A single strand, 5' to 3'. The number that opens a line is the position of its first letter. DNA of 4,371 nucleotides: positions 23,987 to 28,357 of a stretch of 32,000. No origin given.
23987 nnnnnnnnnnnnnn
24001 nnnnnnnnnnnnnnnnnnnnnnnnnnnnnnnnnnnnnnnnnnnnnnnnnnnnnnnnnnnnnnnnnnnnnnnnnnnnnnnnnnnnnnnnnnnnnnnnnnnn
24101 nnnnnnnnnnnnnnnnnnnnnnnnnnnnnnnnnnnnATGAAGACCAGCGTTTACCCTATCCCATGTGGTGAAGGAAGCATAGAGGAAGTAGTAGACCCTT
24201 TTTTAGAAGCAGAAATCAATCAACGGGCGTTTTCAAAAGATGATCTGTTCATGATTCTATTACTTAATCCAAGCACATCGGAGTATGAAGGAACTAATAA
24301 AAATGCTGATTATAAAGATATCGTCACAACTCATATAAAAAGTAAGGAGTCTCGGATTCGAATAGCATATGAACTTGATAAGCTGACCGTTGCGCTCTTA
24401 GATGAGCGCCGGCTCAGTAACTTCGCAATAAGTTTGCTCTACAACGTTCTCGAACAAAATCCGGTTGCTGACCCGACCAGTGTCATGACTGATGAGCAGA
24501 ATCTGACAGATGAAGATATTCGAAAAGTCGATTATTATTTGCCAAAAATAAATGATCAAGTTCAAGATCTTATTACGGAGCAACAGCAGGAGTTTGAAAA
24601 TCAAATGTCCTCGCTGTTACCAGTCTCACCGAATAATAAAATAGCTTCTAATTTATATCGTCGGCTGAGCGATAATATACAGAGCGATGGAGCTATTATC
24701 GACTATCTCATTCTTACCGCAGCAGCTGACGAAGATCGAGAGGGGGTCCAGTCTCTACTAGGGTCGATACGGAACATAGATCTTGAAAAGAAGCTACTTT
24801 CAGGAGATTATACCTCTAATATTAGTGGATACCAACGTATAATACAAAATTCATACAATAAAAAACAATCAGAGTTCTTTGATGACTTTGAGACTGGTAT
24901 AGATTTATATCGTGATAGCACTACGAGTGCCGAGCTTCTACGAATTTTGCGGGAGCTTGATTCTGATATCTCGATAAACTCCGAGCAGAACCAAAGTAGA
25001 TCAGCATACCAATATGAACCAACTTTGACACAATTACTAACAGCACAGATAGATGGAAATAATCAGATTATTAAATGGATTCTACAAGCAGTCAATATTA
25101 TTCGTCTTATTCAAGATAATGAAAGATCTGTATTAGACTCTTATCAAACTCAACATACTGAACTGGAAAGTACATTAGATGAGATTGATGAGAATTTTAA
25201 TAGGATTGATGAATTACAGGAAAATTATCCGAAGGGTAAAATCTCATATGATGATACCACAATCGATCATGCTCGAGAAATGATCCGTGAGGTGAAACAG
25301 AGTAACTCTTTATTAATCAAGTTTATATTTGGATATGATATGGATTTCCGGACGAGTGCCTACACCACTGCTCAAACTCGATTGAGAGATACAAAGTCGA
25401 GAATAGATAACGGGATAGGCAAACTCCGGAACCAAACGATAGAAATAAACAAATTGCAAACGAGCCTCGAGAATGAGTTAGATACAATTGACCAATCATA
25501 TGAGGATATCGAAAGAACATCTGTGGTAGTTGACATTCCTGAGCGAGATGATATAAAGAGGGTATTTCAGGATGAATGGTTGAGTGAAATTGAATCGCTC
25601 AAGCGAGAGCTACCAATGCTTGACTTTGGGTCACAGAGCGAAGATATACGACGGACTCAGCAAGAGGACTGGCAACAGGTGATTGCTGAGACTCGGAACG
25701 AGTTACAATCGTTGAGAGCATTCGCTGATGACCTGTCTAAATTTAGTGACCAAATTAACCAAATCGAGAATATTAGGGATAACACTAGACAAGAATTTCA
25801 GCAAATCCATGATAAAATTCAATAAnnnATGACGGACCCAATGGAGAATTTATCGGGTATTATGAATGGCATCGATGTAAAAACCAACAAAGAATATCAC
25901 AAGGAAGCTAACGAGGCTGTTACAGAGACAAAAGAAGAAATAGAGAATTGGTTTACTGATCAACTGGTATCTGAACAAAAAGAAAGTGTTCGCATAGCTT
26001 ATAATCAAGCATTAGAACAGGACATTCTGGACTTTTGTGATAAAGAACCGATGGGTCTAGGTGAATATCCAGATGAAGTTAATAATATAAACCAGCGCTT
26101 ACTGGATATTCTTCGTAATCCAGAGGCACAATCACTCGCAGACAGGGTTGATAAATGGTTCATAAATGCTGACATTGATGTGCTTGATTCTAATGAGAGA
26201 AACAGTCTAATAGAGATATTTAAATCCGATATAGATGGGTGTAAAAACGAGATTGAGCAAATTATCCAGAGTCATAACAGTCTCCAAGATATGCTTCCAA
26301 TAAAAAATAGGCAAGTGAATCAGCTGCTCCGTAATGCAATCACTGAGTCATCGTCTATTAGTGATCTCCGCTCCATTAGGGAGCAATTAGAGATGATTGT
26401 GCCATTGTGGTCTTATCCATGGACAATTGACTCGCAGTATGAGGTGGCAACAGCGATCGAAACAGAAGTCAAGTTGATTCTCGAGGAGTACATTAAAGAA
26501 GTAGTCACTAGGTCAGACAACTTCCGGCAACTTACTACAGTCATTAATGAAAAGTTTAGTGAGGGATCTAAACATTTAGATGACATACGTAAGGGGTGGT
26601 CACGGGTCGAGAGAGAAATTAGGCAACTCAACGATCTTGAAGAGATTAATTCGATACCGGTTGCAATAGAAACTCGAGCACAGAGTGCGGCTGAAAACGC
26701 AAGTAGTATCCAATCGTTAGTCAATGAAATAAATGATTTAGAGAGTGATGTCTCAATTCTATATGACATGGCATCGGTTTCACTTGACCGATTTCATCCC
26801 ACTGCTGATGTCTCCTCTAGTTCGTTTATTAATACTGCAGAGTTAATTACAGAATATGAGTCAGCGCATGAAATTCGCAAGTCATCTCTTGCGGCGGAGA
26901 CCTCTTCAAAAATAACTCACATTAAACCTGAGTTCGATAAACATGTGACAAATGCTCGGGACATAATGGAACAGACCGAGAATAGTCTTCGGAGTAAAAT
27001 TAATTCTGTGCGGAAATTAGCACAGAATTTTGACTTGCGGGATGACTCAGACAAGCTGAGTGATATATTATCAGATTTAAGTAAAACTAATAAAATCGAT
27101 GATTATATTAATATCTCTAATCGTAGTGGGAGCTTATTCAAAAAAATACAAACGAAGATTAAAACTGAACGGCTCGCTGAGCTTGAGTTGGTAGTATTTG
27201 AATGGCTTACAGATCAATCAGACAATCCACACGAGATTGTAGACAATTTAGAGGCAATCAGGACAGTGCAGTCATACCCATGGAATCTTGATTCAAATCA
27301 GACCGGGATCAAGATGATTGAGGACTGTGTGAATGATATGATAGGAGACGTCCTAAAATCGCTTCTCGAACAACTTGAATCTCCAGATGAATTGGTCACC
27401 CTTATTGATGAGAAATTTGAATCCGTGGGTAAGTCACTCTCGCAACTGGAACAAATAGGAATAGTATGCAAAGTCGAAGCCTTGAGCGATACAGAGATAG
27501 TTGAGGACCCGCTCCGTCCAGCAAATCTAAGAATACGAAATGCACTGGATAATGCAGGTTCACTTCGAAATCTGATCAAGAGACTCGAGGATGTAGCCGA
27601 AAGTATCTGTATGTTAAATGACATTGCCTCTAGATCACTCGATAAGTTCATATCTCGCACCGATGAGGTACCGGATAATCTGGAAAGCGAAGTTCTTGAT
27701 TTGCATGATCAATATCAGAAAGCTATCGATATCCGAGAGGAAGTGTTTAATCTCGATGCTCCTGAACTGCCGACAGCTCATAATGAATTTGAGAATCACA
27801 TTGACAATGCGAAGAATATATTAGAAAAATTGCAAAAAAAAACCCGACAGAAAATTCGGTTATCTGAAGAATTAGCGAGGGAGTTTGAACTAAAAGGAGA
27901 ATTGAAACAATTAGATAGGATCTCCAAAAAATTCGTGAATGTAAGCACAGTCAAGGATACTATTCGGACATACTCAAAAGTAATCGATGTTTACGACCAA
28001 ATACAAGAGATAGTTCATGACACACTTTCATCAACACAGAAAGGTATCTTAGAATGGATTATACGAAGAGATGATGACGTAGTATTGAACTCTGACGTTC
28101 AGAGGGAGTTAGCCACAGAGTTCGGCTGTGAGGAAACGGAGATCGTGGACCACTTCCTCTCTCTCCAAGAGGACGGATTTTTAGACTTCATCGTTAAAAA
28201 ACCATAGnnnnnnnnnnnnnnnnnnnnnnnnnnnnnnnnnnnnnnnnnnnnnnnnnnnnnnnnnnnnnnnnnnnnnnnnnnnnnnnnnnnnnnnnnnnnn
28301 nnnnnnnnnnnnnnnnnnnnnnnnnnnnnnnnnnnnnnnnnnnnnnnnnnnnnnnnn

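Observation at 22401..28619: Candidate undescribed four-gene system: P-loop ATPase + two giant coiled-coil proteins + small PD-(D/E)xK-like protein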

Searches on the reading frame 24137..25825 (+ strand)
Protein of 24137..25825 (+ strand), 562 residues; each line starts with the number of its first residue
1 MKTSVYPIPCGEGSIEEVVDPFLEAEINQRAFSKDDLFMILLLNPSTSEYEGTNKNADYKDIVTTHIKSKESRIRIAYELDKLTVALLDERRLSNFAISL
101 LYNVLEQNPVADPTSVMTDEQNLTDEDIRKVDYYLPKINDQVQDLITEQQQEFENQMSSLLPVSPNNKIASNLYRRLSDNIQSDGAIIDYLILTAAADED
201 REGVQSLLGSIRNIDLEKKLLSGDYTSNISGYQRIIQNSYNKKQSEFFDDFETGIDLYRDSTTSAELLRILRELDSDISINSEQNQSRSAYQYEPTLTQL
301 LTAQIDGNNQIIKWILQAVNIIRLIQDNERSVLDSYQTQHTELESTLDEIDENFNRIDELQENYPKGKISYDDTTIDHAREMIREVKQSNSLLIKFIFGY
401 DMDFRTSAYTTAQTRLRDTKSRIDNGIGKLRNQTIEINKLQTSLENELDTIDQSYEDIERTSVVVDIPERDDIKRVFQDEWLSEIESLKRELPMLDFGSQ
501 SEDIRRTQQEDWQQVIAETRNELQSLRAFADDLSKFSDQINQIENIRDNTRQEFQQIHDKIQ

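Call 4: search_protein_families(library=pfam, proteins=[window:24137-25825:+], max_evalue=1)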
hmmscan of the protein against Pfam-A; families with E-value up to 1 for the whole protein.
window:24137-25825:+ (562 aa): 7 families
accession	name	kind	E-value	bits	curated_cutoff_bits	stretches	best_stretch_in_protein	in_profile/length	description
PF20649.3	COG5_C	-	0.013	15.9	24.7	1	131-181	47-102/186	Conserved oligomeric Golgi complex subunit 5, C-terminal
PF16888.10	YwqH-like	-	0.016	15.9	33.7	1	406-451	76-121/123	YwqH-like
PF05659.16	RPW8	-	0.13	12.3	30.4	1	321-385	16-81/139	Arabidopsis broad-spectrum mildew resistance protein RPW8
PF19191.5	HEF_HK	-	0.17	12.8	24.1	0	512-545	13-46/67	HEF_HK domain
PF20461.3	DUF6714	-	0.21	12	27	1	131-207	76-150/161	Family of unknown function (DUF6714)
PF08519.17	RFC1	-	0.24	11.9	23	1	265-352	56-146/158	Replication factor RFC1 C terminal domain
PF21977.1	DUF6926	-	0.44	11.3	27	1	118-155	15-52/73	Domain of unknown function (DUF6926)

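Call 5: search_protein_families(library=padloc, proteins=[window:24137-25825:+], max_evalue=1)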
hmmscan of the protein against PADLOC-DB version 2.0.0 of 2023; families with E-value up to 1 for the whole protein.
window:24137-25825:+ (562 aa): 0 families

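Call 6: search_protein_families(library=ncbifam, proteins=[window:24137-25825:+], max_evalue=1)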
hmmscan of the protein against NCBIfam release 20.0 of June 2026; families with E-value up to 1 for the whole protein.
window:24137-25825:+ (562 aa): 2 families
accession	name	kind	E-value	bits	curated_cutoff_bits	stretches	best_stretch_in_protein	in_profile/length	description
NF045487.1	ASRP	equivalog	0.0012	17.6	300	2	405-561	119-272/593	archaea-specific SMC-related protein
TIGR00012.1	L29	equivalog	0.074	13.1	22.6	0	503-530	1-28/56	50S ribosomal protein L29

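Call 7: search_protein_families(library=phrogs, proteins=[window:24137-25825:+], max_evalue=1)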
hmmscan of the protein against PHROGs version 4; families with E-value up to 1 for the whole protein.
window:24137-25825:+ (562 aa): 4 families
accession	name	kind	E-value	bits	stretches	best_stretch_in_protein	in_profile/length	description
phrog_4257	-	unknown function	0.055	14.7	0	417-466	38-87/138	-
phrog_4704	-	tail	0.081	12.6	0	381-560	108-185/625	tail length tape measure protein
phrog_8416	-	unknown function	0.2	12.5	0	123-161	82-120/188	-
phrog_788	-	tail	0.21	12.3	0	309-393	173-245/297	tail protein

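Call 73: search_solved_structures(query=A6, max_evalue=1)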
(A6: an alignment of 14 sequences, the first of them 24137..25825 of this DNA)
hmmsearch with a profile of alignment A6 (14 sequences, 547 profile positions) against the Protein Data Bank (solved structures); distinct sequences matched with E-value up to 1: 14.
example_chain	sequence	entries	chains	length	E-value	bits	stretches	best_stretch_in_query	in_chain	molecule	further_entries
7saf_A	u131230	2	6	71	0.024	16.3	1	397-442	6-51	General control transcription factor GCN4/M protein chimera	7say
7oo3_b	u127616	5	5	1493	0.085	14.5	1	429-542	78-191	DNA excision repair protein ERCC-6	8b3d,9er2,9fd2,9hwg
7oop_b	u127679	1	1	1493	0.085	14.5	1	429-542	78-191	DNA excision repair protein ERCC-6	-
7oob_b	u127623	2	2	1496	0.085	14.5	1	429-542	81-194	DNA excision repair protein ERCC-6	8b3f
7opc_b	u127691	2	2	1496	0.085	14.5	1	429-542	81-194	DNA excision repair protein ERCC-6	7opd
9bz0_b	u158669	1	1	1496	0.085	14.5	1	429-542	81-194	DNA excision repair protein ERCC-6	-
4eij_A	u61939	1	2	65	0.15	13.7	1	497-544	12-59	P protein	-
5xau_C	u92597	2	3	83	0.21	13.2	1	462-522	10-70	Laminin subunit gamma-1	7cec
3jb9_S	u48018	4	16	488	0.25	12.9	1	395-473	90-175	Pre-mRNA-processing factor 19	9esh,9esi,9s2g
1fxk_C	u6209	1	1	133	0.43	12.2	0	300-343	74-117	PROTEIN (PREFOLDIN)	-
3e1k_A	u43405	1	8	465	0.44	12.1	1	402-468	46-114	Galactose/lactose metabolism regulatory protein GAL80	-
2nvw_A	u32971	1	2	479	0.46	12.1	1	402-468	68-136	Galactose/lactose metabolism regulatory protein GAL80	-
2wpr_A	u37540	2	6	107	0.49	12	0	397-449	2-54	TRIMERIC AUTOTRANSPORTER ADHESIN FRAGMENT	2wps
6gao_A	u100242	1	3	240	0.86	11.2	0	393-447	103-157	Outer capsid protein sigma-1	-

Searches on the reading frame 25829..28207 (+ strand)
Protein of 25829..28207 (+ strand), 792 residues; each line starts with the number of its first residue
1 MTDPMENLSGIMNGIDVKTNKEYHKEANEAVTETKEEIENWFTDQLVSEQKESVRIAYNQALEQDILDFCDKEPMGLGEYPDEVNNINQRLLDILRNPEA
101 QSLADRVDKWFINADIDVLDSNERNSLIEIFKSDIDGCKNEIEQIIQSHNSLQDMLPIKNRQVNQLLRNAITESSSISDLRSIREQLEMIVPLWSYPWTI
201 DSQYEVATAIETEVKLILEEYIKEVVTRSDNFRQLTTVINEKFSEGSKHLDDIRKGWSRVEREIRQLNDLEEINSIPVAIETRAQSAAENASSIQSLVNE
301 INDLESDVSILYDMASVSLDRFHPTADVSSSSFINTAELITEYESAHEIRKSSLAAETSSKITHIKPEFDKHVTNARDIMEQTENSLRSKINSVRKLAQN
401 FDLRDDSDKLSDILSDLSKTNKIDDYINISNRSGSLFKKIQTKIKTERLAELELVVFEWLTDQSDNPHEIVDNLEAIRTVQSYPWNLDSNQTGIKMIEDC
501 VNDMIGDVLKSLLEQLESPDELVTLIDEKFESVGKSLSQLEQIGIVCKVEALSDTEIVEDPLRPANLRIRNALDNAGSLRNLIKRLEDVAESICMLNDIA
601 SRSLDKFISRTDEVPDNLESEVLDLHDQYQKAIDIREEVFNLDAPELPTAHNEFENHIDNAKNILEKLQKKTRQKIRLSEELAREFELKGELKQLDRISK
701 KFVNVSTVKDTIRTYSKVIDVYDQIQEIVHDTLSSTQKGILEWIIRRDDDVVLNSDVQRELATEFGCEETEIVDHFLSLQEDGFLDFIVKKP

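Call 4: search_protein_families(library=pfam, proteins=[window:25829-28207:+], max_evalue=1)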
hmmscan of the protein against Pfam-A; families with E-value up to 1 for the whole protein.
window:25829-28207:+ (792 aa): 5 families
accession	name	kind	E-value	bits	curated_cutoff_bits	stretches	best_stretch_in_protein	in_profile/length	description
PF20319.3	DUF6614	-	0.014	15.8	25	1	628-721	3-92/116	Family of unknown function (DUF6614)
PF04048.20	Sec8_N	-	0.041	14.2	26.8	1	221-282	80-141/142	Exocyst complex component Sec8 N-terminal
PF05920.17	Homeobox_KN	-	0.13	12.5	24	0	105-114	28-37/40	Homeobox KN domain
PF06103.16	DUF948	-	0.15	12.7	37.2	1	124-181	31-88/89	Bacterial protein of unknown function (DUF948)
PF13479.12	AAA_24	-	0.16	12.2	27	1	700-750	40-90/195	AAA domain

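Call 5: search_protein_families(library=padloc, proteins=[window:25829-28207:+], max_evalue=1)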
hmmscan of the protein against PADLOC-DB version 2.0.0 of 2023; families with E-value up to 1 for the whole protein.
window:25829-28207:+ (792 aa): 2 families
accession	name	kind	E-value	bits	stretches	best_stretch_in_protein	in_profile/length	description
PDLC03868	LmuB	-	0.035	10.4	1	202-399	283-480/1035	-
PDLC03865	LmuB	-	0.99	5.4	0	295-637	178-491/1007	-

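Call 6: search_protein_families(library=ncbifam, proteins=[window:25829-28207:+], max_evalue=1)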
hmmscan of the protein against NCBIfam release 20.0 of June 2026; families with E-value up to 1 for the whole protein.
window:25829-28207:+ (792 aa): 0 families

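Call 7: search_protein_families(library=phrogs, proteins=[window:25829-28207:+], max_evalue=1)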
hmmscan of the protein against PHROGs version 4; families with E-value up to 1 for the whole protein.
window:25829-28207:+ (792 aa): 9 families
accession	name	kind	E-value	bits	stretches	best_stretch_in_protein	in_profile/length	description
phrog_167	-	tail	1.6e-05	23.8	1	282-490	371-522/1555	tail length tape measure protein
phrog_8379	-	unknown function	0.0016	19.3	0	494-542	63-111/180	-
phrog_14056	-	unknown function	0.012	16.8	1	616-643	17-44/68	-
phrog_21066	-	unknown function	0.051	14.4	0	570-714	72-206/228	-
phrog_26137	-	unknown function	0.054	14.8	1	373-400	35-62/70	-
phrog_18937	-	unknown function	0.082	13.3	1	554-630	179-255/293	-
phrog_37512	-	unknown function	0.24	12.4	1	383-464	75-152/174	-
phrog_29680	-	unknown function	0.31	12.1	0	582-613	27-58/73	-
phrog_22879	-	unknown function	0.85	11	0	557-610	31-84/102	-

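Call 74: search_solved_structures(query=A7, max_evalue=1)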
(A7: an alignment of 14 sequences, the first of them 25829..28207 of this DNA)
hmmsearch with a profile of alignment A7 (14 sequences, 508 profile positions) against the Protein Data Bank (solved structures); distinct sequences matched with E-value up to 1: 218 (the best 60 are shown).
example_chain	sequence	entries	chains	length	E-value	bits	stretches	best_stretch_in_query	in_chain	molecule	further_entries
3m6s_B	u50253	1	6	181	0.00033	22.8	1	229-353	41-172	Hemagglutinin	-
4eda_B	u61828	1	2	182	0.00036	22.6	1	229-353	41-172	Hemagglutinin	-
5gjs_B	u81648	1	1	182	0.00038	22.6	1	229-353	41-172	Hemagglutinin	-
3ztn_B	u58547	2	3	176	0.00045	22.3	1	229-353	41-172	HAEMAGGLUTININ | Hemagglutinin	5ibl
3lzg_B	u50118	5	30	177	0.00048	22.2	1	229-353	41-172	Hemagglutinin, HA2 SUBUNIT | Hemagglutinin HA2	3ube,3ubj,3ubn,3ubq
7t3d_B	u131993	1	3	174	0.00049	22.2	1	229-353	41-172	Hemagglutinin HA2 chain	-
3al4_B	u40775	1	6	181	0.0005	22.2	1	229-353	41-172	Hemagglutinin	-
5gjt_B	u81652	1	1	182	0.00058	21.9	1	229-353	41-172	Hemagglutinin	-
4lxv_B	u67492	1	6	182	0.0006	21.9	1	229-353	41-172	Hemagglutinin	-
7x6o_B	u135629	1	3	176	0.00067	21.7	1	229-353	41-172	Hemagglutinin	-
9mtg_B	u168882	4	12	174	0.00073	21.6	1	229-352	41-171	Hemagglutinin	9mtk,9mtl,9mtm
4edb_B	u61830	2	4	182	0.0008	21.5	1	229-351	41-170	Hemagglutinin | Hemagglutinin HA2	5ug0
9dbx_B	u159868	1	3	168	0.00082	21.5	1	229-350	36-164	Hemagglutinin HA2 chain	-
9c0x_B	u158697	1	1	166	0.00085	21.4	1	229-353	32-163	Hemagglutinin HA2 subunit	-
6cf7_B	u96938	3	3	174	0.00089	21.3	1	229-350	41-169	Hemagglutinin | Hemagglutinin HA2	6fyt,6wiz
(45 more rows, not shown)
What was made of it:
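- Tried and rejected: The hits of g2 and g3 to tape-measure PHROGs, and to influenza HA2, GCN4 and sigma-1 in PDB profile searches, are coiled-coil composition artefacts (calls 7, 73, 74).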

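Call 86: search_protein_families(library=pfam, alignment_id=A7, max_evalue=0.01)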
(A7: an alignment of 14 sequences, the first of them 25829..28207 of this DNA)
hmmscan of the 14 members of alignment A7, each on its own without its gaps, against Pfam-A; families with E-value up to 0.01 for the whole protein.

A. member 1, window:25829-28207:+ (792 aa): 0 families

B. families by the number of members that match (of 14 scanned): 8 families
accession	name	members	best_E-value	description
PF25212.1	HVO_A0114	1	0.002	HVO_A0114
PF20072.4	DUF6468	1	0.0024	Domain of unknown function (DUF6468)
PF17944.6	Arg_decarbox_C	1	0.0027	Arginine decarboxylase C-terminal helical extension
PF03037.21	KMP11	1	0.0031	Kinetoplastid membrane protein 11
PF05778.17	Apo-CIII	1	0.0063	Apolipoprotein CIII (Apo-CIII)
PF25450.1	Rab11-FIP3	1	0.0064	Rab11-FIP3-like domain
PF20400.3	BAR_4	1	0.0066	BAR-like domain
PF20492.3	ERM_helical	1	0.0089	Ezrin/radixin/moesin, alpha-helical domain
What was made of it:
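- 28031..28207 (+): g3 C-terminal domain, probably a winged helix-turn-helix. No Pfam hit (calls 4, 86).
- Checked: No Pfam HTH model hits it (calls 4, 86).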

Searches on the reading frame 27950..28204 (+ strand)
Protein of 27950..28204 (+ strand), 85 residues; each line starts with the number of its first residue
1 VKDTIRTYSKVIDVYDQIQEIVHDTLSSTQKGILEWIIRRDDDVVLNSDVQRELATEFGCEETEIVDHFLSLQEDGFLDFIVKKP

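Call 89: search_solved_structures(query=A8, max_evalue=5, show_alignments=2)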
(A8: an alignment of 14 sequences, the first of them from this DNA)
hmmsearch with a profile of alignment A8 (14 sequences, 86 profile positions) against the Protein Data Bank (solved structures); distinct sequences matched with E-value up to 5: 39.
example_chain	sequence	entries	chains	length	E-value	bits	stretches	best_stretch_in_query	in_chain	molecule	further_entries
3jw4_A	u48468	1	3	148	0.00097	22.6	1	8-43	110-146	Transcriptional regulator, MarR/EmrR family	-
4ch7_A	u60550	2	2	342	0.0016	21.9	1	43-79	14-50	NIRD-LIKE PROTEIN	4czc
1zbd_B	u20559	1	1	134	0.083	16.4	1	22-65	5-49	RABPHILIN-3A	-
4aih_A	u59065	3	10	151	0.13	15.7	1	54-82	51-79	TRANSCRIPTIONAL REGULATOR SLYA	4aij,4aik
9s1g_A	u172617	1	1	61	0.14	15.7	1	9-60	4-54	DBL6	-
3fms_A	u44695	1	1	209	0.14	15.6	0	34-81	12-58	Transcriptional regulator, GntR family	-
2h0k_A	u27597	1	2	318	0.15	15.6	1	14-61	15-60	Annexin A5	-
1i1g_A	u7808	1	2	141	0.17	15.4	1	31-80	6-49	TRANSCRIPTIONAL REGULATOR LRPA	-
9day_A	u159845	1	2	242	0.22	15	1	46-82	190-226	Transcriptional regulator, putative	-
7t8o_A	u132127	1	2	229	0.25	14.8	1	6-82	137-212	Lmo0753 protein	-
1zyb_A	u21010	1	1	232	0.25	14.8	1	51-81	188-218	transcription regulator, CRP family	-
6cmv_A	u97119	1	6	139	0.26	14.8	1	27-81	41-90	Transcriptional regulator Lrs14-like protein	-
3sxy_A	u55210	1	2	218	0.31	14.6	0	34-81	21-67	Transcriptional regulator, GntR family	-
2p4w_A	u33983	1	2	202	0.43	14.1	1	52-84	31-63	Transcriptional regulatory protein arsR family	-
2h0l_A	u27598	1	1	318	0.44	14.1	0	14-61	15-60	Annexin A5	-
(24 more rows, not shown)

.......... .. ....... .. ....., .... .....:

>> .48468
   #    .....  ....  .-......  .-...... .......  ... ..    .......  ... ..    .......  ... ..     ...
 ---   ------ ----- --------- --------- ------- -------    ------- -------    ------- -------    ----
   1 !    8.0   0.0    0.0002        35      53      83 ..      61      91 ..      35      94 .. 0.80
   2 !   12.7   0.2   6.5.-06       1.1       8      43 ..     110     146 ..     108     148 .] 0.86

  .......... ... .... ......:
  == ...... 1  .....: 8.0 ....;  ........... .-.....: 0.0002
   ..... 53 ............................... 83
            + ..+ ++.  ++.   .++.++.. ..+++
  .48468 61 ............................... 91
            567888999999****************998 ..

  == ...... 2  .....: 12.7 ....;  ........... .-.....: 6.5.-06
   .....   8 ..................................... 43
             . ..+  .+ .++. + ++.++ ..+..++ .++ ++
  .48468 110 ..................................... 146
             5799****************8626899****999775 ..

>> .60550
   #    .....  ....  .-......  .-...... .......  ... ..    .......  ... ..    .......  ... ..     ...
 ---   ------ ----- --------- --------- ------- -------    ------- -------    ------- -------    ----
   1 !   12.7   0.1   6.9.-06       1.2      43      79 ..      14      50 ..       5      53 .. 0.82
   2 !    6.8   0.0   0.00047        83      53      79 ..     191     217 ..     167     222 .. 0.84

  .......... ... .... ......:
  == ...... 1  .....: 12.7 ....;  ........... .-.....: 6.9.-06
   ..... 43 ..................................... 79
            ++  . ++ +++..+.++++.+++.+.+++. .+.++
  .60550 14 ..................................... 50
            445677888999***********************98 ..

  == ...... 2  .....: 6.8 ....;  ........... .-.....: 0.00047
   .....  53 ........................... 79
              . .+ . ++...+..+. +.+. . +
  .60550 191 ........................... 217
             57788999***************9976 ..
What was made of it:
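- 28031..28207 (+): A profile of 14 C-termini weakly hits the HTH and wing regions of MarR, NirD/Lrp, SlyA, GntR, LrpA, CRP, Lrs14 and ArsR, E 1e-3 to 0.4 (call 89).
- Checked: g3's C-terminal profile weakly hits the recognition-helix and wing region of MarR, Lrp, SlyA, GntR and ArsR regulators, with E from 1e-3 to 0.4 (call 89).
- Call 89. g3 ends in a probable DNA-binding winged helix (call 89).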
